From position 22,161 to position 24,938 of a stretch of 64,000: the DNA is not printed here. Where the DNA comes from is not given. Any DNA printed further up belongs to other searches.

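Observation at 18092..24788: Four-gene operon with three paralogous dynamin-like GTPases plus a coiled-coil protein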

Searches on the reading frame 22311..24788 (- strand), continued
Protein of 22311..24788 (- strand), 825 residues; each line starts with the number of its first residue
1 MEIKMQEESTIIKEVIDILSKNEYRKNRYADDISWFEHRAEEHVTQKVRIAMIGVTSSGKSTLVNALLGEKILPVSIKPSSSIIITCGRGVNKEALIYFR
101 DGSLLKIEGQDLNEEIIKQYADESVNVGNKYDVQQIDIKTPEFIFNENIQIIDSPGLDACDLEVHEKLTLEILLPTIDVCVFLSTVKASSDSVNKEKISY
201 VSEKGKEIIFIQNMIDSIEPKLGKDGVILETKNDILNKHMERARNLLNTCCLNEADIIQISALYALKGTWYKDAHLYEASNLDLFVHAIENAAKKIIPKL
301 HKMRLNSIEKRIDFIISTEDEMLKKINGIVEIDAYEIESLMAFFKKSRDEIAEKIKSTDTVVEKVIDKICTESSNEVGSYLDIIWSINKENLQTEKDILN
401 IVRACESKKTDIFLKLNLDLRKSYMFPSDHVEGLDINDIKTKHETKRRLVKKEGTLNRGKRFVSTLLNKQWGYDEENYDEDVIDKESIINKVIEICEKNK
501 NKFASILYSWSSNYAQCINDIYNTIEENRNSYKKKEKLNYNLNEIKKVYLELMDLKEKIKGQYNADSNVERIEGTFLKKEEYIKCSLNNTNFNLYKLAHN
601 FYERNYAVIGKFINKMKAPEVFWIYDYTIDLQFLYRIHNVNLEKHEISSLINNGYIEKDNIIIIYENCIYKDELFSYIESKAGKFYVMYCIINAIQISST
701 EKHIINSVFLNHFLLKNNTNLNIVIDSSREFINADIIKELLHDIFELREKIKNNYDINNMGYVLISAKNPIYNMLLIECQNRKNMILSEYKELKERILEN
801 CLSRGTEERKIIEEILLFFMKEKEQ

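Call 88: find_related_loci(query=A1, collection=metagenome_contigs, flank=10000)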
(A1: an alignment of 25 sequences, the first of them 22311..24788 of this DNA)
Query A1 (825 aa) in metagenome_contigs; peptide patterns used: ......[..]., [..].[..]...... (x = any residue, [..] = any of these).
339 stretches matched a pattern; 132 encode a relative of the query (tblastn E <= 1e-3); the best 80 are kept; 80 distinct loci.
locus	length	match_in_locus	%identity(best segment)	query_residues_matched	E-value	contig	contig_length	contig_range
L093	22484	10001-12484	50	1-824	0e+0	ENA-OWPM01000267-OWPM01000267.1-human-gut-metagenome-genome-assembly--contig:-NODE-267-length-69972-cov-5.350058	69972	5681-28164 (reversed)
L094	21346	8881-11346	45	9-820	0e+0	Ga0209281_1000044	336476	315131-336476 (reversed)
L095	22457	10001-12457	44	12-820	0e+0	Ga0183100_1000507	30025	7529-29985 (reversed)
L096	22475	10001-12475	45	12-822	0e+0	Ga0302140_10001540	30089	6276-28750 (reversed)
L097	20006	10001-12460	44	12-823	0e+0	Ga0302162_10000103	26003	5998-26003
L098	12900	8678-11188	44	1-820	0e+0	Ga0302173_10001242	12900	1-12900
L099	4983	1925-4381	44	12-820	0e+0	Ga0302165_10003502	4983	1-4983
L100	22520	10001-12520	44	1-820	0e+0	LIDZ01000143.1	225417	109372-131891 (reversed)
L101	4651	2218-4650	45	9-809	0e+0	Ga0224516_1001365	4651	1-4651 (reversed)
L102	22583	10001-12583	40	1-820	0e+0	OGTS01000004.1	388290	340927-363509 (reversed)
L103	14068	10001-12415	44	11-806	0e+0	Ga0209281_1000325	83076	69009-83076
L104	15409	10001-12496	43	12-824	0e+0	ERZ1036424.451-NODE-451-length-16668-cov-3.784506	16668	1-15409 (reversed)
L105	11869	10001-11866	45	1-613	5e-153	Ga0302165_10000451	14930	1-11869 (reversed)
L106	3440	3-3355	41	35-820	6e-156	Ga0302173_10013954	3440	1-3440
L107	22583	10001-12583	40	1-820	0e+0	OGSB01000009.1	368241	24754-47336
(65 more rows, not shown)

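Call 93: search_protein_families(library=padloc, alignment_id=A4, max_evalue=1e-10)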
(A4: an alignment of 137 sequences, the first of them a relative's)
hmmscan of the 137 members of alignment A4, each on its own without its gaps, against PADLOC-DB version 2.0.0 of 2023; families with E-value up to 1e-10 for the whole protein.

A. member 1, L130:134-3928:+ (1265 aa): 2 families
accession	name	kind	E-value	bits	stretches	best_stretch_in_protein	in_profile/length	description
PDLC03964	TmtA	-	5.3e-224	745.3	1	9-1260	279-1532/1538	-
PDLC03971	TmtA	-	9.2e-30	101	1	1089-1235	1606-1757/1782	-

B. families by the number of members that match (of 137 scanned): 221 families (the first 25 are shown)
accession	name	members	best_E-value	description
PDLC01652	WYL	7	2.1e-28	"CAS-I,CAS-II,CAS-III,CAS-IV,CAS-V,CAS-VI; associated_signaling"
PDLC01457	WYL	4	4.5e-21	"CAS-I,CAS-II,CAS-III,CAS-IV,CAS-V,CAS-VI; associated_signaling"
PDLC01766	Cas3c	2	5.8e-16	-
PDLC03964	TmtA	1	5.3e-224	-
PDLC04851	PDC-S05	1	2.5e-138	-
PDLC04868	PDC-S05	1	5.8e-131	-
PDLC03026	MTase_I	1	2.2e-128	Type I methyltransferase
PDLC04853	PDC-S05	1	5.2e-120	-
PDLC04871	PDC-S05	1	9.1e-117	-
PDLC04852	PDC-S05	1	5.8e-110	-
PDLC04843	PDC-S05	1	5.4e-99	-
PDLC03151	Specificity_I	1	6.2e-97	Type I specificity subunit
PDLC03169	Specificity_I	1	1.7e-95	Type I specificity subunit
PDLC04864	PDC-S05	1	3.4e-91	-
PDLC04870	PDC-S05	1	7.7e-90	-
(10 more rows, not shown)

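Call 94: search_protein_families(library=pfam, alignment_id=A4, max_evalue=0.00001)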
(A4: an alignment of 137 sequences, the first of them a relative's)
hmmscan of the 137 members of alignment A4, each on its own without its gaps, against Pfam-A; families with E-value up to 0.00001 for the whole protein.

A. member 1, L130:134-3928:+ (1265 aa): 1 family
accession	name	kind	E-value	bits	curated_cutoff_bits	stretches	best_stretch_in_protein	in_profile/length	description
PF13020.12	NOV_C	-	3.8e-15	56.2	22.1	1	1135-1226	2-86/91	Protein NO VEIN, C-terminal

B. families by the number of members that match (of 137 scanned): 150 families (the first 25 are shown)
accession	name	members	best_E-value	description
PF13280.12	WYL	7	1.4e-15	WYL domain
PF25583.1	WCX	4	1.3e-10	WCX domain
PF00239.26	Resolvase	3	1.4e-42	Resolvase, N terminal domain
PF00122.25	E1-E2_ATPase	2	3e-49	E1-E2 ATPase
PF03235.19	GmrSD_N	2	1.5e-34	GmrSD restriction endonuclease, N-terminal domain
PF00702.32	Hydrolase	2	2.1e-30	haloacid dehalogenase-like hydrolase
PF13191.12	AAA_16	2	7.8e-26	AAA ATPase domain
PF00515.34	TPR_1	2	3.2e-25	Tetratricopeptide repeat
PF07719.23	TPR_2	2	2.7e-23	Tetratricopeptide repeat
PF13424.12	TPR_12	2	8.6e-23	Tetratricopeptide repeat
PF13181.12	TPR_8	2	9e-22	Tetratricopeptide repeat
PF00132.30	Hexapep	2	3e-18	Bacterial transferase hexapeptide (six repeats)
PF13176.12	TPR_7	2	2.3e-17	Tetratricopeptide repeat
PF14602.12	Hexapep_2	2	2.4e-15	Hexapeptide repeat of succinyl-transferase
PF13245.12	AAA_19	2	3.8e-14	AAA domain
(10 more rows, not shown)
